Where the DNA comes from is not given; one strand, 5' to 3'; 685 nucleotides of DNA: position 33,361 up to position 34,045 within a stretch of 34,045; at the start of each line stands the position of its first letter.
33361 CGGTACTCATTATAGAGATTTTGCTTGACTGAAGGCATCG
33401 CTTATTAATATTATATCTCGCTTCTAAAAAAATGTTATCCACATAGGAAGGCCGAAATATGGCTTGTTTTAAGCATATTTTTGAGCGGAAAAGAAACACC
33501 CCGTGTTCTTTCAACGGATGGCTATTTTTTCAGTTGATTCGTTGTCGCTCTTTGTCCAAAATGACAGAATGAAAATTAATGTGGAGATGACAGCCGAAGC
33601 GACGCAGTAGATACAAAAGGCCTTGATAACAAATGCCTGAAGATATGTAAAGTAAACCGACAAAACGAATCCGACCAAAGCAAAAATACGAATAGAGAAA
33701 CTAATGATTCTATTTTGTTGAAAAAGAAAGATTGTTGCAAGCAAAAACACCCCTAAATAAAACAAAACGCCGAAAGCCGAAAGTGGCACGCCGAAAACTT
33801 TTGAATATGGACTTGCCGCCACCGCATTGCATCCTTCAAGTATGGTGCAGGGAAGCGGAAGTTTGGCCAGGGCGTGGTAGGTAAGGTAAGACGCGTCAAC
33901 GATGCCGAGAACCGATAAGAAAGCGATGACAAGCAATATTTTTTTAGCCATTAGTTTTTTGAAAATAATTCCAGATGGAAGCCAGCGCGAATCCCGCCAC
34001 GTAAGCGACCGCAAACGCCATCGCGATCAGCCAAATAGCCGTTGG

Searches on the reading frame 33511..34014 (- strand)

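Call 64: search_protein_families(library=pfam, proteins=[window:33511-34014:-], max_evalue=0.001)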
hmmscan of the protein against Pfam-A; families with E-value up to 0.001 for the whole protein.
window:33511-34014:- (167 aa): 1 family
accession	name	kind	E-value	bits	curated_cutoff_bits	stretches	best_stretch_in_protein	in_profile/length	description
PF07884.19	VKOR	-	1.2e-27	97.1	27.5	1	29-151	2-133/134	Vitamin K epoxide reductase family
